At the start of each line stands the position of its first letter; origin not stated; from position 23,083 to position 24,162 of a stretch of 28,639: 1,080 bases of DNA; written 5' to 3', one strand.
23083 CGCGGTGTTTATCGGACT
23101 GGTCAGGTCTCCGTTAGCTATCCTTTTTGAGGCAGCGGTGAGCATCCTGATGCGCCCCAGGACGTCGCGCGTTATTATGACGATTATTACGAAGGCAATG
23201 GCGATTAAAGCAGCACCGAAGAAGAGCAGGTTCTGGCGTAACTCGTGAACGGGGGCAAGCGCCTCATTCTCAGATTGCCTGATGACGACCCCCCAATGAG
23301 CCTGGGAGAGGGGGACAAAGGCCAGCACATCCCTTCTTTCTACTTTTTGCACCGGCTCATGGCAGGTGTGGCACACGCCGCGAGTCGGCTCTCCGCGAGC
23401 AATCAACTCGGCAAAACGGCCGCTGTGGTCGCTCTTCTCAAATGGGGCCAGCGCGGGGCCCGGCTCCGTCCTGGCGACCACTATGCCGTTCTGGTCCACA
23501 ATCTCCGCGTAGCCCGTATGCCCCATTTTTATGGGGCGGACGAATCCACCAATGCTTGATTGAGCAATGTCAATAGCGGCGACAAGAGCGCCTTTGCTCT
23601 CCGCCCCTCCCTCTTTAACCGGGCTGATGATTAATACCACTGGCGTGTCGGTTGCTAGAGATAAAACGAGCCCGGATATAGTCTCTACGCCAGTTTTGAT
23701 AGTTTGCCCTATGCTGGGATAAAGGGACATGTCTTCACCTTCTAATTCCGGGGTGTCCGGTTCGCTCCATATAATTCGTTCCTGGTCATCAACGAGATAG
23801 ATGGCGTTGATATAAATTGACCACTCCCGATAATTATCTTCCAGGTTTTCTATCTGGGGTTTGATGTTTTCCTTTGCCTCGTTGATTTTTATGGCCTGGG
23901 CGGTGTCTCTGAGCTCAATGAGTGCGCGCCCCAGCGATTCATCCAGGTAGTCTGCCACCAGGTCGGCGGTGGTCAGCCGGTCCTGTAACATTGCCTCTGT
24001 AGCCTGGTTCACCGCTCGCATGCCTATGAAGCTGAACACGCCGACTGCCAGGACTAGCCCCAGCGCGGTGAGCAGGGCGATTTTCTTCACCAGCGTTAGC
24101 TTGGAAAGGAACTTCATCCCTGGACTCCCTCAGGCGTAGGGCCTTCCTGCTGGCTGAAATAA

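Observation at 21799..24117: Histidine kinase with a c-type heme attachment motif inside its extracytoplasmic Cache domain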

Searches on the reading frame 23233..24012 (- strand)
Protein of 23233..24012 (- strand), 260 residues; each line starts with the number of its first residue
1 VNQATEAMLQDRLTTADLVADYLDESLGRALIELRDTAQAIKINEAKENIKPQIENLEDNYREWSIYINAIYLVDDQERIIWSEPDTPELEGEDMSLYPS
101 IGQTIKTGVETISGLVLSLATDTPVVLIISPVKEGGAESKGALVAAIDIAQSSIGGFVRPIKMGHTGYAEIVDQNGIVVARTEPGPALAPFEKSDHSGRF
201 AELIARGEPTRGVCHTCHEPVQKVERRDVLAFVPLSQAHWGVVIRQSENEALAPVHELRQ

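Call 21: search_protein_families(library=pfam, proteins=[window:23233-24012:-], max_evalue=10)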
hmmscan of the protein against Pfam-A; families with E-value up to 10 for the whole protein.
window:23233-24012:- (260 aa): 6 families
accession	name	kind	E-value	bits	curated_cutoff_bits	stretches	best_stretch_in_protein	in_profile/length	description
PF02743.24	dCache_1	-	2.7e-14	53.7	45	1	18-192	31-202/240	Cache domain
PF17201.10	Cache_3-Cache_2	-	0.0016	18.2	27.7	1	158-259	195-297/299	Cache 3/Cache 2 fusion domain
PF05228.19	CHASE4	-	0.053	14.1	26.2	1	67-152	47-124/140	CHASE4 domain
PF17200.10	sCache_2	-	0.15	12.4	25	1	39-96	30-81/155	Single Cache domain 2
PF22105.2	DUF6943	-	0.18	12.3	27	1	40-80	73-113/131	Family of unknown function (DUF6943)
PF01277.22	Oleosin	-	0.21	11.8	25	1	111-132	23-44/113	Oleosin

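Call 22: search_solved_structures(query=A2, max_evalue=10, show_alignments=2)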
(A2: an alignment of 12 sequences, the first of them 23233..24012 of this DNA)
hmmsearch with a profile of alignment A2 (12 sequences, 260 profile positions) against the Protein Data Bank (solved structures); distinct sequences matched with E-value up to 10: 9.
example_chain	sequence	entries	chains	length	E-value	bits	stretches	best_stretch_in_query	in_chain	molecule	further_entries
6mni_A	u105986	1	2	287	8.6e-05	25.2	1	85-207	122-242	Methyl-accepting chemotaxis protein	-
4jgo_A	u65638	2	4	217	0.00017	24.2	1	50-179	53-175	Sporulation kinase D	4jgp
4jgq_A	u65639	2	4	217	0.00017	24.2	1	50-179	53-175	Sporulation kinase D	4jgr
7w0w_A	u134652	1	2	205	0.037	16.6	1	21-181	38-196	Methyl-accepting chemotaxis protein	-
5ave_A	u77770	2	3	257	0.19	14.2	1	18-181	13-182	Methyl-accepting chemotaxis (MCP) signaling domain protein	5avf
3c8c_A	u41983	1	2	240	0.22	14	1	18-181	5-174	Methyl-accepting chemotaxis protein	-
6iov_A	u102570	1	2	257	0.54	12.8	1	110-181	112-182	Methyl-accepting chemotaxis (MCP) signaling domain protein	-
2zu7_A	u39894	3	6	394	1.2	11.6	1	67-178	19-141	Mannosyl-3-phosphoglycerate synthase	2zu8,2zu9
7k5n_A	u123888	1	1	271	1.4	11.4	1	124-200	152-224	Sensor domain-containing diguanylate cyclase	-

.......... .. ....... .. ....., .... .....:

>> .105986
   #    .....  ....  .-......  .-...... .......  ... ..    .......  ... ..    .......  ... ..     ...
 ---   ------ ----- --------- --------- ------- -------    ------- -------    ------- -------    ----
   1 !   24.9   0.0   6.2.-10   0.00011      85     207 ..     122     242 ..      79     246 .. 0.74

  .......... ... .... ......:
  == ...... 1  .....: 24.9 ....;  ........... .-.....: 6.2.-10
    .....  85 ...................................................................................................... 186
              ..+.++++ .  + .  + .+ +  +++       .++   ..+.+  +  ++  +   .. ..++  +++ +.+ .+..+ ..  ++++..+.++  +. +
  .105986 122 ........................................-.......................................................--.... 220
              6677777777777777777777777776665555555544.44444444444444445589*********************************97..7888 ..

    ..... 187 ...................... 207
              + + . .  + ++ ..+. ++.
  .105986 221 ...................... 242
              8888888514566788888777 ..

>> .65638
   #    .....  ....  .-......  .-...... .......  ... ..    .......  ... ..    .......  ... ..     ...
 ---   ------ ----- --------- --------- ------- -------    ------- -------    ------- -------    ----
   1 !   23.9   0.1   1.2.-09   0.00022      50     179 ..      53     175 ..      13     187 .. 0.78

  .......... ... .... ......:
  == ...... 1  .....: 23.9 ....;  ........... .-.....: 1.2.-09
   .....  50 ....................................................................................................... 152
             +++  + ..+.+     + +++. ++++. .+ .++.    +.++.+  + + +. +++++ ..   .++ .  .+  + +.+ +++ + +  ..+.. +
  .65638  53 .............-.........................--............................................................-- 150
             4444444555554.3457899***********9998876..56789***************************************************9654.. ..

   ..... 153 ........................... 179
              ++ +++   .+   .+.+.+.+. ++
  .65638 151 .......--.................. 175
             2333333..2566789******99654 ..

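Call 26: search_protein_representatives(alignment_id=A2)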
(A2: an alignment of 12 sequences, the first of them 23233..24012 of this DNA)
Query: 12 sequences, 260 profile positions. Proteins with E-value up to 0.001 (for the whole library): 1808; up to 1e-10: 428; up to 1e-30: 158. The best 150 are listed.
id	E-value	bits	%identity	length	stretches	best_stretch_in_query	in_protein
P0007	8.6e-128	441.5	-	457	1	1-260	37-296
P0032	4.3e-121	419.5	-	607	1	1-260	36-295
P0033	1.5e-112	391.6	-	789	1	1-259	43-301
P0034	2.3e-108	377.8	-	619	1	1-260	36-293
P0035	6.8e-96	336.9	-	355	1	1-260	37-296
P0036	1.9e-95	335.5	-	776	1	1-260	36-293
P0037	2.5e-93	328.5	-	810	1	3-259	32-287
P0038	2.6e-92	325.2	-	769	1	2-259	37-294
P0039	3.9e-92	324.6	-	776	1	1-259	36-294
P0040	5.7e-88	311.0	-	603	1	2-259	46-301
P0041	4.9e-83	294.8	-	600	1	3-260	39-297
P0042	1.8e-81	289.7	-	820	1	2-259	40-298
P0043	2.6e-79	282.6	-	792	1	2-259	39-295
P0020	2.7e-78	279.3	-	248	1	1-213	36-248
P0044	6.1e-77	274.8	-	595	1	3-260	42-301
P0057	8.0e-60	218.7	-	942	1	2-260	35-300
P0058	1.3e-59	218.0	-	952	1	2-259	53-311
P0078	6.0e-51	189.6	-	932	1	2-258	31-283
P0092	3.8e-46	173.9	-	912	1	2-259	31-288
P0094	8.5e-46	172.8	-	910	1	1-260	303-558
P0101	4.8e-44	167.0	-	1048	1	9-259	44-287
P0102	5.8e-44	166.8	-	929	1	1-260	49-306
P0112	1.7e-42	161.9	-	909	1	1-259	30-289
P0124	6.1e-40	153.6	-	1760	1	1-259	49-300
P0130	4.6e-39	150.7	-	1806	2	1-259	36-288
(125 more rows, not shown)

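Call 28: find_related_loci(query=A2, collection=genome_contigs, flank=8000)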
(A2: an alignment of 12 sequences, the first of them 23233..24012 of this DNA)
Query A2 (260 aa) in genome_contigs; peptide patterns used: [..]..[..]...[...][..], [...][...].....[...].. (x = any residue, [..] = any of these).
123 stretches matched a pattern; 68 encode a relative of the query (tblastn E <= 1e-3); 68 distinct loci.
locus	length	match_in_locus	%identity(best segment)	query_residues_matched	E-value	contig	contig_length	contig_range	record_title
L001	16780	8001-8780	68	1-260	3e-118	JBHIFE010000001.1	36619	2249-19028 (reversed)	MAG: Dehalococcoidales bacterium isolate b1.sp3_bin.55 NODE_181_length_36619_cov_5.901433, whole genome shotgun sequence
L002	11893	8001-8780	67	1-260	3e-117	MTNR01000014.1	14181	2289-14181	MAG: Dehalococcoides sp. JdFR-56 JGI24020J35080_1001246, whole genome shotgun sequence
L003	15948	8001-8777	66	1-259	1e-113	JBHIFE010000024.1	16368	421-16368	MAG: Dehalococcoidales bacterium isolate b1.sp3_bin.55 NODE_805_length_16368_cov_5.734506, whole genome shotgun sequence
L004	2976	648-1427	63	1-260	7e-116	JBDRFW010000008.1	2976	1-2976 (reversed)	MAG: Chloroflexota bacterium isolate MEGAHIT-group-1.392 k141_7951400, whole genome shotgun sequence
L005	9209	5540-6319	63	1-260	3e-111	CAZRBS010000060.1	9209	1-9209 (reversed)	MAG TPA_asm: uncultured Dehalococcoidaceae bacterium isolate SRP141376_co1_241 genome assembly, contig: NODE_13544_lengt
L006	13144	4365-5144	63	1-260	1e-110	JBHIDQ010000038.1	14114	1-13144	MAG: Dehalococcoidales bacterium isolate b3.sp3_bin.43 NODE_1308_length_14114_cov_14.687745, whole genome shotgun sequen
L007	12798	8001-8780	64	1-260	4e-108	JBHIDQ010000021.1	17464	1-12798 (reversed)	MAG: Dehalococcoidales bacterium isolate b3.sp3_bin.43 NODE_921_length_17464_cov_16.547188, whole genome shotgun sequenc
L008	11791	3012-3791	62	1-260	4e-107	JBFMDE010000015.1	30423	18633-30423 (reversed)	MAG: Chloroflexota bacterium isolate MAG211 MAG211_15, whole genome shotgun sequence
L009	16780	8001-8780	61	1-260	4e-106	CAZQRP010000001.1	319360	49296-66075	MAG TPA_asm: uncultured Dehalococcoidales bacterium isolate binchicken_co178_251 genome assembly, contig: NODE_42_length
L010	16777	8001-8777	62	1-260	6e-106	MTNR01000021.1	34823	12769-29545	MAG: Dehalococcoides sp. JdFR-56 JGI24020J35080_1000422, whole genome shotgun sequence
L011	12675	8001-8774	60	1-258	4e-104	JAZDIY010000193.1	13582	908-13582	MAG: Chloroflexota bacterium isolate MEGAHIT-group-0.438 k141_2866193, whole genome shotgun sequence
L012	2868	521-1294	60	1-260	2e-107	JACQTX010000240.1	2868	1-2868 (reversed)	MAG: Chloroflexi bacterium isolate NC_groundwater_1422_Ag_S-0.65um_57_27 S_p65_S5_coassembly_k141_5255754, whole genome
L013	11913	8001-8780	62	1-260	5e-104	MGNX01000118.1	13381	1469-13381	MAG: Chloroflexi bacterium RBG_16_60_22 RBG_16_scaffold_9620, whole genome shotgun sequence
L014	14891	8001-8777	60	1-260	7e-104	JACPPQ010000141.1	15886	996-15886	MAG: Chloroflexi bacterium isolate NC_groundwater_631_Ag_B-0.1um_52_39 B_1_S1_Biohub_coassembly_k141_4459586, whole geno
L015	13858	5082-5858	62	1-259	3e-103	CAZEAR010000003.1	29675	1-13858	MAG TPA_asm: uncultured Dehalococcoidales bacterium isolate binchicken_co294_169 genome assembly, contig: NODE_1967_leng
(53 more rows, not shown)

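Call 49: search_protein_families(library=pfam, alignment_id=A3, max_evalue=0.001)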
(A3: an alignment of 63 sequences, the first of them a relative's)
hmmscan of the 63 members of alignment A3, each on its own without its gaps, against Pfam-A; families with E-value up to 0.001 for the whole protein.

A. member 1, P0032 (607 aa): 6 families
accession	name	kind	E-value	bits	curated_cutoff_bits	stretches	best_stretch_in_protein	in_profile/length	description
PF02518.31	HATPase_c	-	1.4e-15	58.1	26.4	1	507-601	4-110/111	Histidine kinase-, DNA gyrase B-, and HSP90-like ATPase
PF07730.19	HisKA_3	-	1.4e-13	51.6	24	1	399-466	1-68/68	Histidine kinase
PF00672.30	HAMP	-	3.1e-13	50.3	25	1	316-365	3-52/53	HAMP domain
PF02743.24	dCache_1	-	2.1e-12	47.5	45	1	49-279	13-239/240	Cache domain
PF13581.12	HATPase_c_2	-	2e-07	31.5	27.4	1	513-594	36-123/127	Histidine kinase-like ATPase domain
PF17201.10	Cache_3-Cache_2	-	0.00046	20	27.7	0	194-295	196-298/299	Cache 3/Cache 2 fusion domain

B. families by the number of members that match (of 63 scanned): 21 families
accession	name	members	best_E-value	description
PF02743.24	dCache_1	63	4.7e-24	Cache domain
PF00672.30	HAMP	63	4.4e-19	HAMP domain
PF02518.31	HATPase_c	59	9e-35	Histidine kinase-, DNA gyrase B-, and HSP90-like ATPase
PF13185.12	GAF_2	47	2.4e-36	GAF domain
PF01590.32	GAF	47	9.6e-36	GAF domain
PF13492.12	GAF_3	41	5.5e-25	GAF domain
PF07730.19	HisKA_3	40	2.1e-18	Histidine kinase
PF13581.12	HATPase_c_2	34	6.6e-09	Histidine kinase-like ATPase domain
PF17201.10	Cache_3-Cache_2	30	7.3e-10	Cache 3/Cache 2 fusion domain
PF00512.31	HisKA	21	1.7e-19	His Kinase A (phospho-acceptor) domain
PF22309.2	HK-GC-Chemotax_sensor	6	4.7e-08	HK/GC/Chemotaxis protein-like, sensor domain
PF17203.10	sCache_3_2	3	6.3e-05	Single cache domain 3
PF11849.14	DUF3369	3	0.00019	Domain of unknown function (DUF3369)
PF00072.30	Response_reg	1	5.1e-24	Response regulator receiver domain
PF08448.16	PAS_4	1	1.4e-14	PAS fold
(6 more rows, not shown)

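Call 54: search_protein_families(library=pfam, proteins=[L009:10270-10965:+, L009:11129-11539:+, L009:11625-12452:+, L009:12460-13035:+, L009:13039-13833:+, L009:13837-15009:+, L003:1066-1455:+, L003:1479-3452:+, L003:18-584:+, L003:611-976:+], max_evalue=0.001)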
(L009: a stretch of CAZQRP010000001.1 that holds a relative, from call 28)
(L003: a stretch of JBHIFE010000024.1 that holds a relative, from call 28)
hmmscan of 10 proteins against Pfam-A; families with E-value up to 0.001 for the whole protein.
L009:10270-10965:+ (231 aa): 2 families
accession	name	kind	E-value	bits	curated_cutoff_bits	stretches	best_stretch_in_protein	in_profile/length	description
PF00072.30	Response_reg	-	1.3e-31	109.5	30.2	1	6-115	1-111/111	Response regulator receiver domain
PF00486.34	Trans_reg_C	-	9.7e-23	80.5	26.2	1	151-227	1-77/77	Transcriptional regulatory protein, C terminal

L009:11129-11539:+ (136 aa): 1 family
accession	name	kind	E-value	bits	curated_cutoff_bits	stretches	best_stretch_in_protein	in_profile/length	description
PF00072.30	Response_reg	-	6.2e-21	75.1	30.2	1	13-122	1-110/111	Response regulator receiver domain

L009:11625-12452:+ (275 aa): 1 family
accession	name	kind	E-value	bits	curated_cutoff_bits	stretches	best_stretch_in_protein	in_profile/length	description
PF01145.31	Band_7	-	2.9e-37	128.8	23.6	1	23-193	2-175/176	SPFH domain / Band 7 family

L009:12460-13035:+ (191 aa): 4 families
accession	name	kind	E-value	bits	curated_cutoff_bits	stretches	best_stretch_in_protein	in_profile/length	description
PF14522.11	Cytochrome_C7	-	1.9e-10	40.9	24.8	1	101-165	12-67/67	Cytochrome c7 and related cytochrome c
PF09699.15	Paired_CXXCH_1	-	3.5e-08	33.5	20.6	0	159-191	8-39/41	Doubled CXXCH motif (Paired_CXXCH_1)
PF14537.11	Cytochrom_c3_2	-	4.7e-07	30.6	25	0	76-143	6-70/79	Cytochrome c3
PF02085.21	Cytochrom_CIII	-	6.3e-05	23.7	22.9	0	55-113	31-86/101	Class III cytochrome C family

L009:13039-13833:+ (264 aa): 14 families
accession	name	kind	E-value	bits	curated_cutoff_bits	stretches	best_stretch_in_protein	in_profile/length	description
PF13247.11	Fer4_11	-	4.3e-26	91.5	26.2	1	129-224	2-99/100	4Fe-4S dicluster domain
PF12838.12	Fer4_7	-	1.8e-16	60.8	27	3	62-153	1-52/52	4Fe-4S dicluster domain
PF12837.12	Fer4_6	-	4.8e-15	55.1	25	2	161-183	1-23/24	4Fe-4S binding domain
PF12797.12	Fer4_2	-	3.8e-14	52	24.5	2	161-181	2-22/22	4Fe-4S binding domain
PF13237.11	Fer4_10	-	2.7e-13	50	25.5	3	133-180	5-53/53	4Fe-4S dicluster domain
PF00037.32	Fer4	-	3.9e-13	49.1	21.1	2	164-183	3-22/24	4Fe-4S binding domain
PF13187.11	Fer4_9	-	1.9e-12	47.4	27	2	137-183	2-51/52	4Fe-4S dicluster domain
PF12798.12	Fer4_3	-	8.4e-08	32.9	27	0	169-183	1-15/15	4Fe-4S binding domain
PF13534.11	Fer4_17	-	4.7e-07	30.7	22.2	0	62-84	1-23/61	4Fe-4S dicluster domain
PF13183.11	Fer4_8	-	4.8e-07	30.7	27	1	60-152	2-67/68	4Fe-4S dicluster domain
PF12800.12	Fer4_4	-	4.8e-07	30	24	1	62-74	3-15/17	4Fe-4S binding domain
PF25160.1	LdpA_Fe-S-bd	-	2.1e-06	27.8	27.6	0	139-182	4-41/49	LdpA Fe-S cluster-binding domain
PF13484.11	Fer4_16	-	6.7e-06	27.2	30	0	169-183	2-16/66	4Fe-4S double cluster binding domain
PF14697.11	Fer4_21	-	3.2e-05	24.4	35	0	58-74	3-19/59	4Fe-4S dicluster domain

L009:13837-15009:+ (390 aa): 1 family
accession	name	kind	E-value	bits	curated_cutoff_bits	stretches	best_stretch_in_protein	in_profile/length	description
PF03916.19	NrfD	-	9.7e-45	154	25.8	1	12-332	9-311/313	Polysulphide reductase, NrfD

L003:1066-1455:+ (129 aa): 1 family
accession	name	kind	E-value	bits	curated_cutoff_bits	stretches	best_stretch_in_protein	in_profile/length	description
PF03100.22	CcmE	-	1.6e-30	105.8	24.6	1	31-128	2-99/99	CcmE domain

L003:1479-3452:+ (657 aa): 3 families
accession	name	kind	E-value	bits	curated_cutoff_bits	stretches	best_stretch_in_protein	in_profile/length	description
PF16327.10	CcmF_C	-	2.1e-67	228.1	28.7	1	313-639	1-320/323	Cytochrome c-type biogenesis protein CcmF C-terminal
PF01578.25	Cytochrom_C_asm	-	1.6e-38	132.9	29.9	1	93-294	6-206/212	Cytochrome C assembly protein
PF05140.19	ResB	-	0.00051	19.4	24.6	0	602-646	411-455/486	ResB-like family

L003:18-584:+ (188 aa): 2 families
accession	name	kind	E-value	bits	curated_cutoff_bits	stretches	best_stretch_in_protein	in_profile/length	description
PF14522.11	Cytochrome_C7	-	7.6e-06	26.1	24.8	0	59-112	9-55/67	Cytochrome c7 and related cytochrome c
PF22113.1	Mtrc-MtrF_II-IV_dom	-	1.2e-05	25.3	30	1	5-117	29-139/176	Outer membrane cytochrome MtrC/MtrF-like, domains II/IV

L003:611-976:+ (121 aa): 0 families

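Call 63: list_cluster_members(proteins=[P0057, P0058, P0078, P0092, P0094, P0102, P0112, P0124, P0130, P0101])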
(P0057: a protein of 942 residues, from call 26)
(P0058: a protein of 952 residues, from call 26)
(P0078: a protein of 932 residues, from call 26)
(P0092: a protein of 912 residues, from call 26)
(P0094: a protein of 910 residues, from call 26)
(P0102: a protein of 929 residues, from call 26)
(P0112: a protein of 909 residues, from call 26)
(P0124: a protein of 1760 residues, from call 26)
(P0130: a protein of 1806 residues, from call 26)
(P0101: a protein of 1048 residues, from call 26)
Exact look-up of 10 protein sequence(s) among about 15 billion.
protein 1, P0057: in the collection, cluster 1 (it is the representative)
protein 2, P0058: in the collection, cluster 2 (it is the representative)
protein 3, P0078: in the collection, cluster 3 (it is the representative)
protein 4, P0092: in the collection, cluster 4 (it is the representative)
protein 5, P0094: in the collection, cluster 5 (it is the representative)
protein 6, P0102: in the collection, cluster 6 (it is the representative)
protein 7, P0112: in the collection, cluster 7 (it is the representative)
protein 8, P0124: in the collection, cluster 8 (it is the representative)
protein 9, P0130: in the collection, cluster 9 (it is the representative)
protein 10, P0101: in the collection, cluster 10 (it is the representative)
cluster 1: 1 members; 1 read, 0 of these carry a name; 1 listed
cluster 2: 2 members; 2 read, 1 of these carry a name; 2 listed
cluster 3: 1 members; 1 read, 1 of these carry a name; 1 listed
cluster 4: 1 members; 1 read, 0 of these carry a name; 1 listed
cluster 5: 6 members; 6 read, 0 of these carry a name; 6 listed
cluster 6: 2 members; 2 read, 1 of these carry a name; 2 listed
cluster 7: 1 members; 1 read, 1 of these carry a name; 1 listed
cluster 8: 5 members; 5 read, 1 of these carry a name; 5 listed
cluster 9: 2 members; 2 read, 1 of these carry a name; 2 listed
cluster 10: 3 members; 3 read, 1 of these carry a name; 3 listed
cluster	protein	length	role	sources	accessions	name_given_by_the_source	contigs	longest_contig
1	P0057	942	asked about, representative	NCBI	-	-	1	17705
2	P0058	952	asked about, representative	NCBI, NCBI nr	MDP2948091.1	MAG: GAF domain-containing protein [Chloroflexota bacterium] | GAF domain-containing protein [Chloroflexota bacterium]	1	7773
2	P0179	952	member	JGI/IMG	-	-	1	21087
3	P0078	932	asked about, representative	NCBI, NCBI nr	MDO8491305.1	MAG: GAF domain-containing protein [Dehalococcoidia bacterium] | GAF domain-containing protein [Dehalococcoidia bacterium]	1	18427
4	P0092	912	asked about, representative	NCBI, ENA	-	-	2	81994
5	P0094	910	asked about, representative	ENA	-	-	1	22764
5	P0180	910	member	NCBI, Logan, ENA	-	-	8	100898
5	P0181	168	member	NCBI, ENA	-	-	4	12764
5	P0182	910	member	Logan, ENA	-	-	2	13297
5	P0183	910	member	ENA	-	-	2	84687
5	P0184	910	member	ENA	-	-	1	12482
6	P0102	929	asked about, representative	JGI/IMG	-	signal transduction histidine kinase/HAMP domain-containing protein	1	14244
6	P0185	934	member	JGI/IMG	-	-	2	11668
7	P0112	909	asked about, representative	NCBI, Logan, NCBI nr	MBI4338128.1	MAG: GAF domain-containing protein [Chloroflexi bacterium] | GAF domain-containing protein [Chloroflexota bacterium]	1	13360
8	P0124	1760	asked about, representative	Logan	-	-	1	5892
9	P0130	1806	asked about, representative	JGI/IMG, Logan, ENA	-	-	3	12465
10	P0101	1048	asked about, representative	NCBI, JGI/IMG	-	-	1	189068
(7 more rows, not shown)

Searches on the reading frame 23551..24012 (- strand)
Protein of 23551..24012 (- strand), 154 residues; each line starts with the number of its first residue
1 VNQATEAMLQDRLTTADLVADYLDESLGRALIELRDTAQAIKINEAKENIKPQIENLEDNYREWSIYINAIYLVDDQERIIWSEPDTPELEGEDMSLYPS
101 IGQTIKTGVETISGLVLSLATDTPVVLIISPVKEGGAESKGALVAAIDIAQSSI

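Call 21: search_protein_families(library=pfam, proteins=[window:23551-24012:-], max_evalue=10)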
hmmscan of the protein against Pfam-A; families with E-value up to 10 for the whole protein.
window:23551-24012:- (154 aa): 4 families
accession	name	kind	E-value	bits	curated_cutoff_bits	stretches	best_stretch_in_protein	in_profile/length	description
PF02743.24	dCache_1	-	1e-05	25.6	45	1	14-149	27-152/240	Cache domain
PF05228.19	CHASE4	-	0.026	15.1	26.2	1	67-149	47-121/140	CHASE4 domain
PF01277.22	Oleosin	-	0.069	13.3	25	1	111-132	23-44/113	Oleosin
PF22105.2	DUF6943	-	0.083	13.5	27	1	40-80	73-113/131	Family of unknown function (DUF6943)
